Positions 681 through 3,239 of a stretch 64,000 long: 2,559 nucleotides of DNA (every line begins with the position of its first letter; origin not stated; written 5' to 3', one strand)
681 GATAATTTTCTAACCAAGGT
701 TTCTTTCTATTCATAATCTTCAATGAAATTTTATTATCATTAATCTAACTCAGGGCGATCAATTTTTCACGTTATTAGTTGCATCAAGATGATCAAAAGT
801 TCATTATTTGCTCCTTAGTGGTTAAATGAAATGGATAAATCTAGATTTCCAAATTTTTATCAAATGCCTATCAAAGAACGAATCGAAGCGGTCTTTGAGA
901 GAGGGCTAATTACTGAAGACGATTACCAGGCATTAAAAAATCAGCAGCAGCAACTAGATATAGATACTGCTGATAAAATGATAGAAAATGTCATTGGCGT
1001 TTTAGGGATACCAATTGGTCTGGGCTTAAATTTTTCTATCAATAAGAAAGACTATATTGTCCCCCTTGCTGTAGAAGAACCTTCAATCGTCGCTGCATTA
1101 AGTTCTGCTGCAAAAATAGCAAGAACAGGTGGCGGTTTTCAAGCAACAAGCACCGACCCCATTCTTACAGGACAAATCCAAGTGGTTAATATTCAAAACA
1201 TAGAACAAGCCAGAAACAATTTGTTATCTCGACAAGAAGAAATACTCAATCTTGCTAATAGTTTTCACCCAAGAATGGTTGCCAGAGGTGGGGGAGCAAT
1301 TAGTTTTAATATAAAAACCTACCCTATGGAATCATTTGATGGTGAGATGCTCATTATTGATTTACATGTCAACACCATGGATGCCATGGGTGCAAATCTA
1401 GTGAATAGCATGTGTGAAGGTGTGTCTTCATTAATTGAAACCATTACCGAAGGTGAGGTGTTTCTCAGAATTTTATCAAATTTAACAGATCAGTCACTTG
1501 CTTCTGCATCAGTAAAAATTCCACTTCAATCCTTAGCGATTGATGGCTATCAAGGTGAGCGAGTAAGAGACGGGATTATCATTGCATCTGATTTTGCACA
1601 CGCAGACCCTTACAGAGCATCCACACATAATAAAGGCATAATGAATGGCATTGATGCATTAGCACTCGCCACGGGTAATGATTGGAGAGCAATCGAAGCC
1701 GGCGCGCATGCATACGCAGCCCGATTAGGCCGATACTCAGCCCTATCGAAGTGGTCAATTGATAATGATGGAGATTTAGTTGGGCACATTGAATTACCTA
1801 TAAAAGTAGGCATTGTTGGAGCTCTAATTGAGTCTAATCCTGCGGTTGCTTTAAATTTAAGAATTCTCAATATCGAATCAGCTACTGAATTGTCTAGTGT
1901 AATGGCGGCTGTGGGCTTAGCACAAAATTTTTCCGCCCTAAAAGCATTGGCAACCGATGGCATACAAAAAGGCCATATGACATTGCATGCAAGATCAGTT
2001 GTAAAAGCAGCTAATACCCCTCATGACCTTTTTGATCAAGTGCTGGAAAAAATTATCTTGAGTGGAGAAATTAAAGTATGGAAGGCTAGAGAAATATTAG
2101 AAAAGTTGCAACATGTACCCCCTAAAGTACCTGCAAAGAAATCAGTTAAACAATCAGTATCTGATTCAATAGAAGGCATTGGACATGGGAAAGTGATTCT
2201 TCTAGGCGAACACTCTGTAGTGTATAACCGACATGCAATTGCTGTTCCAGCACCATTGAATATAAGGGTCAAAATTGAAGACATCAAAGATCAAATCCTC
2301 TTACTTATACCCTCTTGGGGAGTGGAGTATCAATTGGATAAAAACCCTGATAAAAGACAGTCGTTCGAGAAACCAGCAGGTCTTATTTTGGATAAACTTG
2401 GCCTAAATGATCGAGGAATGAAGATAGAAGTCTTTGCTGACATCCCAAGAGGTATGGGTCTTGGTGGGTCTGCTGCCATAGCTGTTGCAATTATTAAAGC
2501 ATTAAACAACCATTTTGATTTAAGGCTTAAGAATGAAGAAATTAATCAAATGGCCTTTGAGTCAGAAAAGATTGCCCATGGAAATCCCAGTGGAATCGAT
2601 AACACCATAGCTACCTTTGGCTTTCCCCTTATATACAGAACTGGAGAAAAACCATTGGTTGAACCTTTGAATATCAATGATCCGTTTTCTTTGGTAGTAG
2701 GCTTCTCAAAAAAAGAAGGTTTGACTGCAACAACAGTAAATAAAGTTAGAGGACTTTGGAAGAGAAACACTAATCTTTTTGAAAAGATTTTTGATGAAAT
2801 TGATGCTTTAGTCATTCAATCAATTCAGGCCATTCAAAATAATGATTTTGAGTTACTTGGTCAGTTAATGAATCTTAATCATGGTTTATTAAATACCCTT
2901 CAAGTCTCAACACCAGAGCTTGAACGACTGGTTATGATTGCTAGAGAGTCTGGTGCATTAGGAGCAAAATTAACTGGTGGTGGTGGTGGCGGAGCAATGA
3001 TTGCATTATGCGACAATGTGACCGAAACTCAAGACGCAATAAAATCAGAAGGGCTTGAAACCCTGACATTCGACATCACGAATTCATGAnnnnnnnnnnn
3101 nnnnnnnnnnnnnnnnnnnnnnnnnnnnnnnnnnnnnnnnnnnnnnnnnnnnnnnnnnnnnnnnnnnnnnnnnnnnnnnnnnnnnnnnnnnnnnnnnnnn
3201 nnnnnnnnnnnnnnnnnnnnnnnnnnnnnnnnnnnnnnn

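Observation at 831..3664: HMG-CoA reductase fused in-frame to mevalonate kinase and translationally coupled to idi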

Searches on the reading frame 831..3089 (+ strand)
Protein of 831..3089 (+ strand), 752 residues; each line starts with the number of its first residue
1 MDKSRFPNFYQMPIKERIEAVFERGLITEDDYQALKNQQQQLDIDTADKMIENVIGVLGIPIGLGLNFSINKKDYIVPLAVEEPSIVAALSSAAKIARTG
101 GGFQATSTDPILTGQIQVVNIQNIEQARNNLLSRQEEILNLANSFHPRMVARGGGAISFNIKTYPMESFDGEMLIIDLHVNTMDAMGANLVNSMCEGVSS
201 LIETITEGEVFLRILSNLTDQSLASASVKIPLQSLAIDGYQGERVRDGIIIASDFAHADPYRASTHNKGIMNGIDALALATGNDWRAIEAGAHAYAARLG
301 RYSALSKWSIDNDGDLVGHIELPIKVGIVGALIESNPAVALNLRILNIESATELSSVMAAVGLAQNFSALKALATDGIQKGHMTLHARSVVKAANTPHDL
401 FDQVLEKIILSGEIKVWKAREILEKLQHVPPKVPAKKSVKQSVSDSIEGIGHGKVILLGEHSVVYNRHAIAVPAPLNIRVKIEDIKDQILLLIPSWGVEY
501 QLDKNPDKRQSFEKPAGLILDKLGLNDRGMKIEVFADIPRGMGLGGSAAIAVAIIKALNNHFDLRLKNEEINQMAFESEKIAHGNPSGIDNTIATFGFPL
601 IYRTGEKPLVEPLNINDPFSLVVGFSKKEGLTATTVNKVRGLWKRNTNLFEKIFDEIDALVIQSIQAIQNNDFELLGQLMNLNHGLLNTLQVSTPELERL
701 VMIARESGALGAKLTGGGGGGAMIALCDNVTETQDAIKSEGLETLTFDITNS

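Call 3: search_protein_families(library=pfam, proteins=[window:831-3089:+])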
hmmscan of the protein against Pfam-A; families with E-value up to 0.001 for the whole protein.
window:831-3089:+ (752 aa): 3 families
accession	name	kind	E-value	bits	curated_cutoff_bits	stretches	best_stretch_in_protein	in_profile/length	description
PF00368.23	HMG-CoA_red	-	5.3e-106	355.2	27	1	14-387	2-368/368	Hydroxymethylglutaryl-coenzyme A reductase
PF00288.32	GHMP_kinases_N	-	9.4e-20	71.1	22.3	1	518-595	9-83/87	GHMP kinases N terminal domain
PF08544.19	GHMP_kinases_C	-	1.1e-14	55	21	1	665-734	2-76/85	GHMP kinases C terminal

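Call 4: search_protein_families(library=ncbifam, proteins=[window:831-3089:+])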
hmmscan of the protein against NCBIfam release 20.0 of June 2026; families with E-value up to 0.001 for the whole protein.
window:831-3089:+ (752 aa): 23 families
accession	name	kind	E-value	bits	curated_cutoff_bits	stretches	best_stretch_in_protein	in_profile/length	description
TIGR00532.1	HMG_CoA_R_NAD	equivalog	1.1e-120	403.6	259.95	1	1-387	19-395/395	hydroxymethylglutaryl-CoA reductase, degradative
TIGR00549.1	mevalon_kin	equivalog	7.4e-75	252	163.05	1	452-726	2-276/276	mevalonate kinase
NF003036.0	PRK03926.1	equivalog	6.8e-64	215.8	403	1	453-750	8-292/302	mevalonate kinase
NF003006.0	PRK03817.1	equivalog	6.1e-25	87.9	443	2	637-733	223-321/352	galactokinase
NF040957.1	Arch_PMK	equivalog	2.3e-17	63.5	500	1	453-745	6-305/316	phosphomevalonate kinase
NF002288.1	PRK01212.1-4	equivalog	5.9e-17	61.6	194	1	516-739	64-276/303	homoserine kinase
NF003705.0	PRK05322.1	equivalog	4.5e-16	58.6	385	2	661-731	281-355/388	galactokinase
TIGR00131.1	gal_kin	equivalog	4.8e-16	58.7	226.65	1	660-737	281-362/388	galactokinase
NF049969.1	GlMnHpPKinHddA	equivalog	2.7e-15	56.7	600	1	530-732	98-309/338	D-glycero-D-manno-heptose 7-phosphate kinase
TIGR01220.1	Pmev_kin_Gr_pos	equivalog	3.4e-15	56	165.7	2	540-609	115-184/358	phosphomevalonate kinase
NF001816.0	PRK00555.1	equivalog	7.9e-15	54.7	509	2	660-729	256-326/363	galactokinase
NF003472.0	PRK05101.1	equivalog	8.3e-15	54.6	499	2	661-736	275-355/382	galactokinase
TIGR00533.1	HMG_CoA_R_NADP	equivalog_domain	1e-12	47.7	441.8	1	40-205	51-213/402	hydroxymethylglutaryl-CoA reductase (NADPH)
NF009948.0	PRK13412.1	equivalog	1.6e-11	42.7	721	1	650-724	857-932/974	bifunctional fucokinase/fucose-1-phosphate guanylyltransferase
TIGR00191.1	thrB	equivalog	2.6e-11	42.9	168.25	1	516-734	67-274/304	homoserine kinase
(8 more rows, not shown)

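Call 6: find_homologous_proteins(query=window:831-3086:+)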
Query window:831-3086:+ (752 aa): 8000 proteins with E <= 0.001 among 8000 candidates; the best 120 are listed.
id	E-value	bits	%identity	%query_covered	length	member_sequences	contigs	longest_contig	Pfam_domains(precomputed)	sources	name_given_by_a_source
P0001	0.0e+0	1623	98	100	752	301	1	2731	PF00368.24,PF00288.33,PF08544.19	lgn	-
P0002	0.0e+0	1375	81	100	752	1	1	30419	PF00368.24,PF00288.33,PF08544.19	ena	-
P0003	0.0e+0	1374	81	100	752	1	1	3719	PF00368.24,PF00288.33,PF08544.19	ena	-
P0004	0.0e+0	1373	81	100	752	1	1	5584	PF00368.24,PF00288.33,PF08544.19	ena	-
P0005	0.0e+0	1373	81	100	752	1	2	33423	PF00368.24,PF00288.33,PF08544.19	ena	-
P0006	0.0e+0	1373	81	100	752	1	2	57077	PF00368.24,PF00288.33,PF08544.19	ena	-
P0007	0.0e+0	1373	81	100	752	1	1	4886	PF00368.24,PF00288.33,PF08544.19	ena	-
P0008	0.0e+0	1373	81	100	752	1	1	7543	PF00368.24,PF00288.33,PF08544.19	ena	-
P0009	0.0e+0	1373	81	100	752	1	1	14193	PF00368.24,PF00288.33,PF08544.19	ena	-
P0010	0.0e+0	1373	81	100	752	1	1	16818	PF00368.24,PF00288.33,PF08544.19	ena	-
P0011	0.0e+0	1373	81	100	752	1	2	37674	PF00368.24,PF00288.33,PF08544.19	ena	-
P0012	0.0e+0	1373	81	100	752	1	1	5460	PF00368.24,PF00288.33,PF08544.19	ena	-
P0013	0.0e+0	1372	81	100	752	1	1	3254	PF00368.24,PF00288.33,PF08544.19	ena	-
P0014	0.0e+0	1372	81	100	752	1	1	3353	PF00368.24,PF00288.33,PF08544.19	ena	-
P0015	0.0e+0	1372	81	100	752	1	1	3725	PF00368.24,PF00288.33,PF08544.19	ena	-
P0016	0.0e+0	1372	81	100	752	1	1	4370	PF00368.24,PF00288.33,PF08544.19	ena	-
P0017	0.0e+0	1372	81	100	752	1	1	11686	PF00368.24,PF00288.33,PF08544.19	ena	-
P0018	0.0e+0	1372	81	100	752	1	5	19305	PF00368.24,PF00288.33,PF08544.19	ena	-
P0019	0.0e+0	1372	81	100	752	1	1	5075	PF00368.24,PF00288.33,PF08544.19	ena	-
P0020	0.0e+0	1371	81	100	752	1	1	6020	PF00368.24,PF00288.33,PF08544.19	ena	-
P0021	0.0e+0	1371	81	100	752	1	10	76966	PF00368.24,PF00288.33,PF08544.19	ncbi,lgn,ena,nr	ncbi:MAG: hydroxymethylglutaryl-CoA reductase, degradative [Gammaproteobacteria bacterium]|nr:hydrox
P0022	0.0e+0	1371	81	100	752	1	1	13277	PF00368.24,PF00288.33,PF08544.19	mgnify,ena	mgnify:FL=1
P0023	0.0e+0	1371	81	100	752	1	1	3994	PF00368.24,PF00288.33,PF08544.19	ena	-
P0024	0.0e+0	1371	81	100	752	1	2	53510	PF00368.24,PF00288.33,PF08544.19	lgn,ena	-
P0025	0.0e+0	1371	81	100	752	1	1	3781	PF00368.24,PF00288.33,PF08544.19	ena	-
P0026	0.0e+0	1371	81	100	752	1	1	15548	PF00368.24,PF00288.33,PF08544.19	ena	-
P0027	0.0e+0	1371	81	100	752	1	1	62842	PF00368.24,PF00288.33,PF08544.19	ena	-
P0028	0.0e+0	1371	81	100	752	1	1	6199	PF00368.24,PF00288.33,PF08544.19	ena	-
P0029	0.0e+0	1371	81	100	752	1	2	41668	PF00368.24,PF00288.33,PF08544.19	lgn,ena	-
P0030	0.0e+0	1370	81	100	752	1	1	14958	PF00368.24,PF00288.33,PF08544.19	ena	-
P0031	0.0e+0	1370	81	100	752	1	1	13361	PF00368.24,PF00288.33,PF08544.19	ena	-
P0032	0.0e+0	1370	81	100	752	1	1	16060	PF00368.24,PF00288.33,PF08544.19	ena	-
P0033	0.0e+0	1370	81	100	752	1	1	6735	PF00368.24,PF00288.33,PF08544.19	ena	-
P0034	0.0e+0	1370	81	100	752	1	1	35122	PF00368.24,PF00288.33,PF08544.19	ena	-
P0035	0.0e+0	1370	81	100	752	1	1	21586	PF00368.24,PF00288.33,PF08544.19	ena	-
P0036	0.0e+0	1370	81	100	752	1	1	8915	PF00368.24,PF00288.33,PF08544.19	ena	-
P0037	0.0e+0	1370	81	100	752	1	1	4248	PF00368.24,PF00288.33,PF08544.19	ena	-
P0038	0.0e+0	1369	81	100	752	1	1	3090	PF00368.24,PF00288.33,PF08544.19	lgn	-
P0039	0.0e+0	1369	81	100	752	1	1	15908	PF00368.24,PF00288.33,PF08544.19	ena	-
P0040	0.0e+0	1369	81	100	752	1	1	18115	PF00368.24,PF00288.33,PF08544.19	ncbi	-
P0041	0.0e+0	1369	81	100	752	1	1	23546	PF00368.24,PF00288.33,PF08544.19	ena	-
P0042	0.0e+0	1369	81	100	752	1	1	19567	PF00368.24,PF00288.33,PF08544.19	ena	-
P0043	0.0e+0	1369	81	100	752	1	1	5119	PF00368.24,PF00288.33,PF08544.19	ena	-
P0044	0.0e+0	1369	81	100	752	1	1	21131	PF00368.24,PF00288.33,PF08544.19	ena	-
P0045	0.0e+0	1369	81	100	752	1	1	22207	PF00368.24,PF00288.33,PF08544.19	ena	-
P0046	0.0e+0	1369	81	100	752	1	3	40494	PF00368.24,PF00288.33,PF08544.19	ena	-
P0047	0.0e+0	1369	81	100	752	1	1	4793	PF00368.24,PF00288.33,PF08544.19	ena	-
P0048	0.0e+0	1369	81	100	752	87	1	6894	PF00368.24,PF00288.33,PF08544.19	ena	-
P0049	0.0e+0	1368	81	100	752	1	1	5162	PF00368.24,PF00288.33,PF08544.19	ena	-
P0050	0.0e+0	1368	81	100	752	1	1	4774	PF00368.24,PF00288.33,PF08544.19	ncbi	-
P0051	0.0e+0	1368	81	100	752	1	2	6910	PF00368.24,PF00288.33,PF08544.19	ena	-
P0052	0.0e+0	1368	81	100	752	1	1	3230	PF00368.24,PF00288.33,PF08544.19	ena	-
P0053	0.0e+0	1368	81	100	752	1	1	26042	PF00368.24,PF00288.33,PF08544.19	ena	-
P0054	0.0e+0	1368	81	100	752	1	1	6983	PF00368.24,PF00288.33,PF08544.19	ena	-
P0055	0.0e+0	1368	81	100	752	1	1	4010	PF00368.24,PF00288.33,PF08544.19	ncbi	-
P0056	0.0e+0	1368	81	100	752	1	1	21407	PF00368.24,PF00288.33,PF08544.19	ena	-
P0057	0.0e+0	1368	81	100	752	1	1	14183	PF00368.24,PF00288.33,PF08544.19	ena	-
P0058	0.0e+0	1368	81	100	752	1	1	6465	PF00368.24,PF00288.33,PF08544.19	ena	-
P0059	0.0e+0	1368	81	100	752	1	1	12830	PF00368.24,PF00288.33,PF08544.19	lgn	-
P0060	0.0e+0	1368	81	100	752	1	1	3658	PF00368.24,PF00288.33,PF08544.19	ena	-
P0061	0.0e+0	1367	81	100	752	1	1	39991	PF00368.24,PF00288.33,PF08544.19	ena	-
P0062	0.0e+0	1367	81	100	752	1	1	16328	PF00368.24,PF00288.33,PF08544.19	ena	-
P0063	0.0e+0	1367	81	100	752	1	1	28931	PF00368.24,PF00288.33,PF08544.19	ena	-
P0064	0.0e+0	1367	81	100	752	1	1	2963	PF00368.24,PF00288.33,PF08544.19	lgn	-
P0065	0.0e+0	1367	81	100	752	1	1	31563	PF00368.24,PF00288.33,PF08544.19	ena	-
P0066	0.0e+0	1367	81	100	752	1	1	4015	PF00368.24,PF00288.33,PF08544.19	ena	-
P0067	0.0e+0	1367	81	100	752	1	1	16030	PF00368.24,PF00288.33,PF08544.19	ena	-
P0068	0.0e+0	1367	81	100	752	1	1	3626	PF00368.24,PF00288.33,PF08544.19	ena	-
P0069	0.0e+0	1367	81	100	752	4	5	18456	PF00368.24,PF00288.33,PF08544.19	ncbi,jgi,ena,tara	tara:strand:- start:1509 stop:3767 length:2259 start_codon:yes stop_codon:yes gene_type:complete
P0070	0.0e+0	1366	81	100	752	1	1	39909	PF00368.24,PF00288.33,PF08544.19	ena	-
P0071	0.0e+0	1366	81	100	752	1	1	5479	PF00368.24,PF00288.33,PF08544.19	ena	-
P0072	0.0e+0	1366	81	100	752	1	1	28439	PF00368.24,PF00288.33,PF08544.19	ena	-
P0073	0.0e+0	1366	81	100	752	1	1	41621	PF00368.24,PF00288.33,PF08544.19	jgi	-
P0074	0.0e+0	1366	81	100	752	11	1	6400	PF00368.24,PF00288.33,PF08544.19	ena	-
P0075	0.0e+0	1366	81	100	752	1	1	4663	PF00368.24,PF00288.33,PF08544.19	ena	-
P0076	0.0e+0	1365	81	100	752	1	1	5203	PF00368.24,PF00288.33,PF08544.19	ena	-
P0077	0.0e+0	1365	81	100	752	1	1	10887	PF00368.24,PF00288.33,PF08544.19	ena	-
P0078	0.0e+0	1365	81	100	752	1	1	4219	PF00368.24,PF00288.33,PF08544.19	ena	-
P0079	0.0e+0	1365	81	100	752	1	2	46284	PF00368.24,PF00288.33,PF08544.19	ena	-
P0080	0.0e+0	1364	81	100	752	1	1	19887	PF00368.24,PF00288.33,PF08544.19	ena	-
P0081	0.0e+0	1364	81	100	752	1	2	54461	PF00368.24,PF00288.33,PF08544.19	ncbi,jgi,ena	-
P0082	0.0e+0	1364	81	100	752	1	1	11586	PF00368.24,PF00288.33,PF08544.19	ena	-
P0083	0.0e+0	1364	81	100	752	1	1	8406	PF00368.24,PF00288.33,PF08544.19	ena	-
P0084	0.0e+0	1364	81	100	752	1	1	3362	PF00368.24,PF00288.33,PF08544.19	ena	-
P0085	0.0e+0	1364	81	100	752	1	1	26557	PF00368.24,PF00288.33,PF08544.19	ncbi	-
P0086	0.0e+0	1364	81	100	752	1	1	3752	PF00368.24,PF00288.33,PF08544.19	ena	-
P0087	0.0e+0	1364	81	100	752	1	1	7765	PF00368.24,PF00288.33,PF08544.19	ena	-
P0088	0.0e+0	1363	81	100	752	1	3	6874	PF00368.24,PF00288.33,PF08544.19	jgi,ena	-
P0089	0.0e+0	1363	81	100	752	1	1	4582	PF00368.24,PF00288.33,PF08544.19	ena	-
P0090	0.0e+0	1363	81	100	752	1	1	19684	PF00368.24,PF00288.33,PF08544.19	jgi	-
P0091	0.0e+0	1363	81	100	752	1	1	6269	PF00368.24,PF00288.33,PF08544.19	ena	-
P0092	0.0e+0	1363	81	100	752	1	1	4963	PF00368.24,PF00288.33,PF08544.19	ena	-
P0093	0.0e+0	1363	81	100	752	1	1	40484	PF00368.24,PF00288.33,PF08544.19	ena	-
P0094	0.0e+0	1363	81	100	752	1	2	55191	PF00368.24,PF00288.33,PF08544.19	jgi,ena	-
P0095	0.0e+0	1363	81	100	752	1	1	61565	PF00368.24,PF00288.33,PF08544.19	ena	-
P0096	0.0e+0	1363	81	100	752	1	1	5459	PF00368.24,PF00288.33,PF08544.19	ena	-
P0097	0.0e+0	1362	81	100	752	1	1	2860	PF00368.24,PF00288.33,PF08544.19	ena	-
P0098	0.0e+0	1362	81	100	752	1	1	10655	PF00368.24,PF00288.33,PF08544.19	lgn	-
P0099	0.0e+0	1362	81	100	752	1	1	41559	PF00368.24,PF00288.33,PF08544.19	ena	-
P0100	0.0e+0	1362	81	100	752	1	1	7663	PF00368.24,PF00288.33,PF08544.19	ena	-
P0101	0.0e+0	1361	81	100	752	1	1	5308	PF00368.24,PF00288.33,PF08544.19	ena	-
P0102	0.0e+0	1361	81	100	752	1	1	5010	PF00368.24,PF00288.33,PF08544.19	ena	-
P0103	0.0e+0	1361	81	100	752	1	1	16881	PF00368.24,PF00288.33,PF08544.19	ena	-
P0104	0.0e+0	1359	81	100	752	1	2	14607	PF00368.24,PF00288.33,PF08544.19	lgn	-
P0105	0.0e+0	1356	81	100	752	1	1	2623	PF00368.24,PF00288.33,PF08544.19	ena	-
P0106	0.0e+0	1254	75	100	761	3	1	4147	PF00368.24,PF00288.33,PF08544.19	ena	-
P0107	0.0e+0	1253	75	100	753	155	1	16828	PF00368.24,PF00288.33,PF08544.19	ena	-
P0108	0.0e+0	1250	74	100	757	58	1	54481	PF00368.24,PF00288.33,PF08544.19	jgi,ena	-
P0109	0.0e+0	1249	75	100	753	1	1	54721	PF00368.24,PF00288.33,PF08544.19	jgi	-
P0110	0.0e+0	1247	75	100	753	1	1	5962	PF00368.24,PF00288.33,PF08544.19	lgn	-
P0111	0.0e+0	1247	75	100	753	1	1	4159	PF00368.24,PF00288.33,PF08544.19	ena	-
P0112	0.0e+0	1247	75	100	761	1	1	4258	PF00368.24,PF00288.33,PF08544.19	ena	-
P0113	0.0e+0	1247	75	100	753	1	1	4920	PF00368.24,PF00288.33,PF08544.19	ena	-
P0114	0.0e+0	1246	75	100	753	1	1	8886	PF00368.24,PF00288.33,PF08544.19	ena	-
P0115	0.0e+0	1246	75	100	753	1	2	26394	PF00368.24,PF00288.33,PF08544.19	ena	-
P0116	0.0e+0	1246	75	100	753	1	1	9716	PF00368.24,PF00288.33,PF08544.19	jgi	-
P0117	0.0e+0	1246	75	100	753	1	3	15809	PF00368.24,PF00288.33,PF08544.19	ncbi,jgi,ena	-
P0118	0.0e+0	1245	75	100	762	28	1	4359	PF00368.24,PF00288.33,PF08544.19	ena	-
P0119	0.0e+0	1245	75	100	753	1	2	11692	PF00368.24,PF00288.33,PF08544.19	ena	-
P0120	0.0e+0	1245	75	100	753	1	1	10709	PF00368.24,PF00288.33,PF08544.19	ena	-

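Call 12: find_related_loci(query=window:831-3086:+, collection=genome_contigs, flank=10000)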
Query window:831-3086:+ (752 aa) in genome_contigs; peptide patterns used: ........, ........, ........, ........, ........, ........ (x = any residue, [..] = any of these).
600 stretches matched a pattern (row limit reached: there are more); 595 encode a relative of the query (tblastn E <= 1e-3); the best 80 are kept; 80 distinct loci.
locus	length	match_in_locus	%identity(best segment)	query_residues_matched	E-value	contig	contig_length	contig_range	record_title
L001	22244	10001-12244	59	2-749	0e+0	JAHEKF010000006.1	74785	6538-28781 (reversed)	MAG: Rhodospirillaceae bacterium isolate Ww577 NODE_441_length_74785_cov_6.359116, whole genome shotgun sequence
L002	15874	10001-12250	62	1-749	0e+0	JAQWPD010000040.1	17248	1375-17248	MAG: Gammaproteobacteria bacterium isolate cluster2_bin.219 k141_4145244, whole genome shotgun sequence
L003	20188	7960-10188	61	4-749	0e+0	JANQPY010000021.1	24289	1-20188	MAG: Gammaproteobacteria bacterium isolate IP29b_bin.181 k99_2767929, whole genome shotgun sequence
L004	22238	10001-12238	58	1-749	0e+0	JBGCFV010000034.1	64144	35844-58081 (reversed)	MAG: Gammaproteobacteria bacterium isolate SGMAG-12 contig34, whole genome shotgun sequence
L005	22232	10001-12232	57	1-749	0e+0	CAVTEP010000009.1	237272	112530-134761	MAG: Candidatus Sulfomarinibacteraceae bacterium isolate MFD09779.bin.1.340 genome assembly, contig: contig_52573, whole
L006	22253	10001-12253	55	3-749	0e+0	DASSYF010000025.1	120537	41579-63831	MAG TPA_asm: Chiayiivirga sp. isolate SMAG_U669 k141_840359, whole genome shotgun sequence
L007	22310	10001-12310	53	4-749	0e+0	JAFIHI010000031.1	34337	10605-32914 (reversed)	MAG: Nakamurella sp. isolate HJP_bin23 k141_23637, whole genome shotgun sequence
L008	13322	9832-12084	55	1-749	0e+0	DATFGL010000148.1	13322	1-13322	MAG TPA_asm: Rhodanobacteraceae bacterium isolate SMAG_U8661 k141_56619, whole genome shotgun sequence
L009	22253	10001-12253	56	1-749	0e+0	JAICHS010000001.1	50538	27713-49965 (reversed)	MAG: Rhodanobacteraceae bacterium isolate GZL_FP_2_bin.28 k141_941129_length_50538_cov_29.3845, whole genome shotgun seq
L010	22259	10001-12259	54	2-749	0e+0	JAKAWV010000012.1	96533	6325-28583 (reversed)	MAG: Proteobacteria bacterium isolate YP4.bin86 NODE_316_length_96533_cov_16.779028, whole genome shotgun sequence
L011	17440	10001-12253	55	1-749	0e+0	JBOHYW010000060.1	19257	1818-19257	MAG: Rhodanobacteraceae bacterium isolate SE1508_metabat2.bin.29_sub NODE_476_length_19257_cov_1.928332, whole genome sh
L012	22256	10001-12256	54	2-749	0e+0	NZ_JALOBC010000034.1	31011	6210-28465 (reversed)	MAG: Dokdonella sp. isolate SO_2017_LW2 bin 73 scaffold_3233_c1_LW138R_2017, whole genome shotgun sequence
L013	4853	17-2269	55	1-749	0e+0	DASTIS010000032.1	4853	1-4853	MAG TPA_asm: Rhodanobacteraceae bacterium isolate SMAG_U1148 k141_1329987, whole genome shotgun sequence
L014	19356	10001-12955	55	1-749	0e+0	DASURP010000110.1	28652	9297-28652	MAG TPA_asm: Rhodanobacteraceae bacterium isolate SMAG_U1710 k141_630938, whole genome shotgun sequence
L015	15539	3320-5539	54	4-750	0e+0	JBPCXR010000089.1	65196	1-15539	MAG: Pseudomonadales bacterium isolate MAG_seacave_11 S1Ck127_2067734, whole genome shotgun sequence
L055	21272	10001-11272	49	4-427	6e-128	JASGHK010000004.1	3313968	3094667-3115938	MAG: Myxococcales bacterium isolate 5N171 JMF-2111-06-0005.ont.bin.171_3, whole genome shotgun sequence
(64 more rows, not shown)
